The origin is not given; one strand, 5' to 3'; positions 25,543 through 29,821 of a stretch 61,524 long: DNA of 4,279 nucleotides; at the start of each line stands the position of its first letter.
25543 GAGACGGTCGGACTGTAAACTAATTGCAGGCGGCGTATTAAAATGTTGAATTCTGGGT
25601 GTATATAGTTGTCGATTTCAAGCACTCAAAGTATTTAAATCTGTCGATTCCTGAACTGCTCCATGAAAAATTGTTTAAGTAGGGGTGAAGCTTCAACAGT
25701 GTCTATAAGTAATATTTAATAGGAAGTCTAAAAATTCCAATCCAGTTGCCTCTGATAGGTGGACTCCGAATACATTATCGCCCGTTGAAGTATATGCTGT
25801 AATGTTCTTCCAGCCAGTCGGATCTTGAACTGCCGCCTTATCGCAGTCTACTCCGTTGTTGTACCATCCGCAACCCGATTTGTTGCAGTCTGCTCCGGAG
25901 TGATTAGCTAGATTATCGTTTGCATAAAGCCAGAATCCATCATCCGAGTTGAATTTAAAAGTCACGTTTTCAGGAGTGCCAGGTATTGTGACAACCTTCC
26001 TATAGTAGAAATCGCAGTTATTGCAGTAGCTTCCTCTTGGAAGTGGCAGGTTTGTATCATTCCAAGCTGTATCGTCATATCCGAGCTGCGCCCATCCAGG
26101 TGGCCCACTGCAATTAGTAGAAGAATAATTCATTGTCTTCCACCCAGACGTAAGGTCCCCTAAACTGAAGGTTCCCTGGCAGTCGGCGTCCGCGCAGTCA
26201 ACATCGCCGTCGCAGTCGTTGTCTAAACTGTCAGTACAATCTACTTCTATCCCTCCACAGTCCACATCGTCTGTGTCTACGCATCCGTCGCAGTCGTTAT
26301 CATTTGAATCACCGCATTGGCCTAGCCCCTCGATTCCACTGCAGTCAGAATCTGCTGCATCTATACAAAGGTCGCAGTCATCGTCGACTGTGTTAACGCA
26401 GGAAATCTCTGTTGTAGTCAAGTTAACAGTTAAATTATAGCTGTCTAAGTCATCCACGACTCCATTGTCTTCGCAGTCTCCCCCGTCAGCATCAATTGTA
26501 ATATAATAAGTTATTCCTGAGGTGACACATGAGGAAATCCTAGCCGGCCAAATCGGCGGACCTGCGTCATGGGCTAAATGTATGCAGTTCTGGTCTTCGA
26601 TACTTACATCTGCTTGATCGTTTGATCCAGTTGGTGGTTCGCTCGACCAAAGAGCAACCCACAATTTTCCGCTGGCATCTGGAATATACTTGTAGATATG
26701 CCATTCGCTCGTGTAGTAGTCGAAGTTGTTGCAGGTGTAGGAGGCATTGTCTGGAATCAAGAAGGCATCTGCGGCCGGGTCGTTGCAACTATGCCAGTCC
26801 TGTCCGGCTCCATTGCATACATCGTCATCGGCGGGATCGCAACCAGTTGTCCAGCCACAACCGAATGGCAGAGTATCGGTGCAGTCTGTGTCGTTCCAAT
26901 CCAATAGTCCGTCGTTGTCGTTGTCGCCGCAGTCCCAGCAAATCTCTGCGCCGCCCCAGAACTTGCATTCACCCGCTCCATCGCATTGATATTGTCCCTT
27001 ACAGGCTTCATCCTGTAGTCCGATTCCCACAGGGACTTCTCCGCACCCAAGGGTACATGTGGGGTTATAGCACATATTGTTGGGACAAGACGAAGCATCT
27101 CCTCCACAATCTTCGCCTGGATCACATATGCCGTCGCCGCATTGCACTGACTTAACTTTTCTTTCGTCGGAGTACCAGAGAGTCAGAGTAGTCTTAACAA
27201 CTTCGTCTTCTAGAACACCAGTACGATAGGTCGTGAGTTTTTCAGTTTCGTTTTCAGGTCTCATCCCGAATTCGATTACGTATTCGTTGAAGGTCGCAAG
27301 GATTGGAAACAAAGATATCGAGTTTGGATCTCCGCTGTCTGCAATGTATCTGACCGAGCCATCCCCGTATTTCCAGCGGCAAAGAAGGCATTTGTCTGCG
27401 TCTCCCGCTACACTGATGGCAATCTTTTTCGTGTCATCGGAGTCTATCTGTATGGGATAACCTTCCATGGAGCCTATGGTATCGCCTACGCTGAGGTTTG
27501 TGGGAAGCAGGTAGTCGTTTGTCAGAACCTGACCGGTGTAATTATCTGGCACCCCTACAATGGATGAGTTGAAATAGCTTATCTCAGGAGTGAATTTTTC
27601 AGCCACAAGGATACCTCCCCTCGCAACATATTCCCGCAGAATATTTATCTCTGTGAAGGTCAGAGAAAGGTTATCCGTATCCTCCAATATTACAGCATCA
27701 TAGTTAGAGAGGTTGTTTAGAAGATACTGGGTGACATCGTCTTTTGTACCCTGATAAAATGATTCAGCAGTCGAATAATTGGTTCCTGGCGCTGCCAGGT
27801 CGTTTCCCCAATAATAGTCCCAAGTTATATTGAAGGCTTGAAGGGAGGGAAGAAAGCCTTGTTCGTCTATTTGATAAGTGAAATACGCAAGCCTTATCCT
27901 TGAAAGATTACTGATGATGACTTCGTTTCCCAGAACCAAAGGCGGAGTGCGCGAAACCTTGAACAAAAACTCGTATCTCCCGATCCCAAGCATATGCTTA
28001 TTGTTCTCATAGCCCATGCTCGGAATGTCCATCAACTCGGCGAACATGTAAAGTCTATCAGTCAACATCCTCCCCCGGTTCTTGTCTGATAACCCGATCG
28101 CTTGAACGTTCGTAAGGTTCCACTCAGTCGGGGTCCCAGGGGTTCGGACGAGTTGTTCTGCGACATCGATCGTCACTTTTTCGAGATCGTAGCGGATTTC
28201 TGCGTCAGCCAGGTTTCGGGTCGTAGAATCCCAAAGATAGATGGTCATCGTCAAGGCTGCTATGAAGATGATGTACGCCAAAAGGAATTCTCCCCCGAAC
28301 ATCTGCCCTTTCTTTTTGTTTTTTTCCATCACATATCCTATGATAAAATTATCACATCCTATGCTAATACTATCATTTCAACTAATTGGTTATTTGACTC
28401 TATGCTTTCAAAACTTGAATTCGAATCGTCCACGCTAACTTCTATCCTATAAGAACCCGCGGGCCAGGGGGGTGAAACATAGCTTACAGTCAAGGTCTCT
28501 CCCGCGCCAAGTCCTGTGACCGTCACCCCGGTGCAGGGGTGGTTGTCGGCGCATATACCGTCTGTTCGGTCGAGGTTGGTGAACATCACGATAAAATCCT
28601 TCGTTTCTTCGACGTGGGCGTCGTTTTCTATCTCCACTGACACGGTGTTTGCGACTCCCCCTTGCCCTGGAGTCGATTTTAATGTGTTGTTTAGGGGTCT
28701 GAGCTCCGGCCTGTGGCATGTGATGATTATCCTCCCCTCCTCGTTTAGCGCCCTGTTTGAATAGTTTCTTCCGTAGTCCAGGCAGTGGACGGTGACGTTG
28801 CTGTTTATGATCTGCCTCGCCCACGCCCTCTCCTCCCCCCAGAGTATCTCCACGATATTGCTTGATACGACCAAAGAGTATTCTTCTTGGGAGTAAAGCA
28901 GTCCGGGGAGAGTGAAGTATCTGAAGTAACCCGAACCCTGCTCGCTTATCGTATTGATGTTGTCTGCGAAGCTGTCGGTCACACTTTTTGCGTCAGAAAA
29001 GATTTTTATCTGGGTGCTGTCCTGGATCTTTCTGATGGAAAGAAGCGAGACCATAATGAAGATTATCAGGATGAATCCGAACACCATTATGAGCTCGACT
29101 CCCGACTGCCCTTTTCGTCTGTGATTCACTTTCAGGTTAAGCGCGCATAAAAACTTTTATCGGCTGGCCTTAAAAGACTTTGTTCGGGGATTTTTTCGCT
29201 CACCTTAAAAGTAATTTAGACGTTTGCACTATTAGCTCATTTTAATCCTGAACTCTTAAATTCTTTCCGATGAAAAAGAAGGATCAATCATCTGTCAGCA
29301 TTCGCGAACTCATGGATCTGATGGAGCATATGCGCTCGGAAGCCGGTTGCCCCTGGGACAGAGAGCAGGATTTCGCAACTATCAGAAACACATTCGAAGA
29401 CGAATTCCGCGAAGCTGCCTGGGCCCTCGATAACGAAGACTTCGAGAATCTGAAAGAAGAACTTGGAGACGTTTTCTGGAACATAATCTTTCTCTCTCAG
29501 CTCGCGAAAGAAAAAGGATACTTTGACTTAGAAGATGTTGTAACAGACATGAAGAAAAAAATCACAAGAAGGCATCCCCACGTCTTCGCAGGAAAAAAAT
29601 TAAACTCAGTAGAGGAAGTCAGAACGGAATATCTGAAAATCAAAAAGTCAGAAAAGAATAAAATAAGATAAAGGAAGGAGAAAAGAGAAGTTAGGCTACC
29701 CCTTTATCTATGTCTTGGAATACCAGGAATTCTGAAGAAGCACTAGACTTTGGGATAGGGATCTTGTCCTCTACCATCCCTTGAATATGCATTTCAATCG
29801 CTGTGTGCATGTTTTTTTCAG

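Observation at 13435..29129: Type IV pilus/Tad-like locus of about 16 kb whose four prepilin-like cargo proteins are giant multidomain adhesins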

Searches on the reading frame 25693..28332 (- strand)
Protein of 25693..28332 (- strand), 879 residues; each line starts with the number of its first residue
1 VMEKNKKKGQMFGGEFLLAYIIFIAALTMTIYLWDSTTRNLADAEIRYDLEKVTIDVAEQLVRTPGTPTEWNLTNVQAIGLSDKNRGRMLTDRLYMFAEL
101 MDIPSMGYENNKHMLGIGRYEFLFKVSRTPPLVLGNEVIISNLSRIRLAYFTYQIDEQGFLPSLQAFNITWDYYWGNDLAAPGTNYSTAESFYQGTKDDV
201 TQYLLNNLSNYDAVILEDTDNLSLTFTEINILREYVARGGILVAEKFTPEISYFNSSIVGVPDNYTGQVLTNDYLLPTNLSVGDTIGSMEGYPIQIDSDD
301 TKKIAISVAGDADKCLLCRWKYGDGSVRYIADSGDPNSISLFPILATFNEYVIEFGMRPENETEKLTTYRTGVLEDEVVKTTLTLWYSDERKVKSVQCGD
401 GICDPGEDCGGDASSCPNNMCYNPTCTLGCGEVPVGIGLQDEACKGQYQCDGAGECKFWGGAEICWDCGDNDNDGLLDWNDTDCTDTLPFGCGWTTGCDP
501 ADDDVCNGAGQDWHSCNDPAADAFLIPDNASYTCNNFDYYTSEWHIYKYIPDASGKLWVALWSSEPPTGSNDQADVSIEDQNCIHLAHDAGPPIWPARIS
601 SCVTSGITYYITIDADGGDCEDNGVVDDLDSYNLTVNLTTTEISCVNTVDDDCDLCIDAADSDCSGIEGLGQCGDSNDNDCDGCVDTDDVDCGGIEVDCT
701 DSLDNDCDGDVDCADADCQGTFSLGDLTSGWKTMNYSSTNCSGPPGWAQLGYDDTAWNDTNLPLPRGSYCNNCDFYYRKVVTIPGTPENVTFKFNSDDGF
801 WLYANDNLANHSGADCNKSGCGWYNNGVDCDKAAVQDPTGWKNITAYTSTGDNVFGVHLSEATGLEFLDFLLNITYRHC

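Call 4: search_protein_families(library=pfam, proteins=[window:25693-28332:-], max_evalue=0.1)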
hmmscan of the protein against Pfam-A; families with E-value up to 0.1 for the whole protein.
window:25693-28332:- (879 aa): 0 families

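Call 74: search_protein_families(library=ncbifam, proteins=[window:25693-28332:-], max_evalue=0.01)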
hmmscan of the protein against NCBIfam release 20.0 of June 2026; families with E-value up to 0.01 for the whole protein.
window:25693-28332:- (879 aa): 1 family
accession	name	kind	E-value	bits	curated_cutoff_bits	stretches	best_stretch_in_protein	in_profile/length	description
NF033662.1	acid_disulf_rpt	repeat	0.0024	17.6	41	1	696-720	4-28/32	acidic double-disulfide repeat-containing protein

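Call 78: search_protein_representatives(protein=window:25696-28332:-)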
Query: 879 residues. Proteins with E-value up to 0.001 (for the whole library): 587; up to 1e-10: 130; up to 1e-30: 10. The best 150 are listed.
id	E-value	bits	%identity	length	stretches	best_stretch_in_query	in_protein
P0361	1.2e-60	222.2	45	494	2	675-879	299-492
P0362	4.4e-51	190.5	41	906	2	696-879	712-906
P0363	9.7e-46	172.8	63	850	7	670-721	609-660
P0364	2.6e-42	161.5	85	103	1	56-146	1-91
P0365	1.8e-34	135.5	51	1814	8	672-719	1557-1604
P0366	3.7e-34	134.5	32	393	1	5-335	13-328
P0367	5.6e-33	130.6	29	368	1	8-386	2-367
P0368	8.2e-32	126.8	45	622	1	728-879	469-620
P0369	9.0e-32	126.6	31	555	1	6-376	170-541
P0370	7.9e-31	123.5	30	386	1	5-338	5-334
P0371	1.5e-30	122.6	31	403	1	7-376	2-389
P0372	3.0e-30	121.6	47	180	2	7-137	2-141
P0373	1.6e-29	119.2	30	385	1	8-376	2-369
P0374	4.3e-28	114.4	46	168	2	8-128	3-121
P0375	8.5e-28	113.5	28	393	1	7-335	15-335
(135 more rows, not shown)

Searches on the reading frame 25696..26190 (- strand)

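Call 71: search_protein_families(library=pfam, proteins=[window:25696-26190:-], max_evalue=1)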
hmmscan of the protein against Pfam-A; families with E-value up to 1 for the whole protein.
window:25696-26190:- (165 aa): 1 family
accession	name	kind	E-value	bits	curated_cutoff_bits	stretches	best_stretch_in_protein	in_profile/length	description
PF18682.6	PilA4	-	0.11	13.3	26.8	1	114-153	32-73/83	Pilin A4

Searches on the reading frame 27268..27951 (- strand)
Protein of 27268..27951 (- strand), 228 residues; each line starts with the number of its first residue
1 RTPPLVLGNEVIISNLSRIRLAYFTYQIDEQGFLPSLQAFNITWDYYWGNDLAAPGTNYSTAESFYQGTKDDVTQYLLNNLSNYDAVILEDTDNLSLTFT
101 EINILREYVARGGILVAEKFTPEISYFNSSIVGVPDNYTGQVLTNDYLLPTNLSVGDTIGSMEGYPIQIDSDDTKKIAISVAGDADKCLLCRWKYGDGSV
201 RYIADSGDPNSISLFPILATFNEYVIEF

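Call 71: search_protein_families(library=pfam, proteins=[window:27268-27951:-], max_evalue=1)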
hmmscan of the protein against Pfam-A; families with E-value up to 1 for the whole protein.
window:27268-27951:- (228 aa): 3 families
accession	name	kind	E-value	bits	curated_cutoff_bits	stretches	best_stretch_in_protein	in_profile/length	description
PF24157.1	DUF7408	-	0.02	15.3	27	1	61-121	15-77/174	Domain of unknown function (DUF7408)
PF14206.11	Cys_rich_CPCC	-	0.058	13.6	24.5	1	183-215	16-48/75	Cysteine-rich CPCC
PF13709.12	DUF4159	-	0.077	12.9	25.9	1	79-120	47-88/202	Domain of unknown function (DUF4159)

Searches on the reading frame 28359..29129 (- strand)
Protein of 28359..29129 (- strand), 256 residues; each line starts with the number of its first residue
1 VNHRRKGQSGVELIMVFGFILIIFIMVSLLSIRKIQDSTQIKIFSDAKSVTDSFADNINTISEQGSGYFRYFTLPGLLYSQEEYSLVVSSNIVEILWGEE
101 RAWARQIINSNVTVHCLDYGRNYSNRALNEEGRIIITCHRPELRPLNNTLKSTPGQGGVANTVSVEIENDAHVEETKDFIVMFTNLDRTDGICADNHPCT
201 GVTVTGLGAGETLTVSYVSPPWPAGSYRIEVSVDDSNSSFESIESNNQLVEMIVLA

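Call 4: search_protein_families(library=pfam, proteins=[window:28359-29129:-], max_evalue=0.1)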
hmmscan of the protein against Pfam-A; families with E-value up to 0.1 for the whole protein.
window:28359-29129:- (256 aa): 3 families
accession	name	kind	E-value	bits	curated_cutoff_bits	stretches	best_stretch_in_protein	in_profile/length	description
PF07705.17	CARDB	-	6.2e-08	33.2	22.7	1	141-249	2-99/101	CARDB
PF23960.2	DUF7289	-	0.0055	16.7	27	1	14-66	10-62/238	Family of unknown function (DUF7289)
PF18887.5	MBG_3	-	0.052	14.1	25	1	201-237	18-57/72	MBG domain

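Call 74: search_protein_families(library=ncbifam, proteins=[window:28359-29129:-], max_evalue=0.01)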
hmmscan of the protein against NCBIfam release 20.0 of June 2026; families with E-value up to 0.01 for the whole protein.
window:28359-29129:- (256 aa): 0 families

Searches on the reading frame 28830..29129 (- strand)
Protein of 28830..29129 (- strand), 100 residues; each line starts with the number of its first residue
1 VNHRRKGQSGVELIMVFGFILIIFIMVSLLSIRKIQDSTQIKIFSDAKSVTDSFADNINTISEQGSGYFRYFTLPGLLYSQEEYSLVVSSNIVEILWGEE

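Call 81: search_protein_families(library=pfam, proteins=[window:28830-29129:-], max_evalue=1)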
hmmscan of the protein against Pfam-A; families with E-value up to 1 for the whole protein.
window:28830-29129:- (100 aa): 1 family
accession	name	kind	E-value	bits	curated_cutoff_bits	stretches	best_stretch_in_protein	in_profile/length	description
PF23960.2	DUF7289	-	0.0011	19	27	1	14-66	10-62/238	Family of unknown function (DUF7289)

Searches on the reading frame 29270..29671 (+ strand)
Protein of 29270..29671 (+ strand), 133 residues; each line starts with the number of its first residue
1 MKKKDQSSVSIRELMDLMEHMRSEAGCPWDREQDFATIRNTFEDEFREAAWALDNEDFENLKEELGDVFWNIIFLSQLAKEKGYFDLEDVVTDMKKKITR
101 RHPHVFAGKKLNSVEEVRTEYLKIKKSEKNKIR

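Call 6: search_protein_families(library=pfam, proteins=[window:29270-29671:+], max_evalue=0.01)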
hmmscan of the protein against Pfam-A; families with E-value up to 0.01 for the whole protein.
window:29270-29671:+ (133 aa): 2 families
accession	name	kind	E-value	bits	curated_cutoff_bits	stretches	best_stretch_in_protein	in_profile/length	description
PF03819.22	MazG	-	1.2e-22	80.4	22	1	34-106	2-74/74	MazG nucleotide pyrophosphohydrolase domain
PF01503.22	PRA-PH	-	0.0033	18.3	21.3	1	12-72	2-64/86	Phosphoribosyl-ATP pyrophosphohydrolase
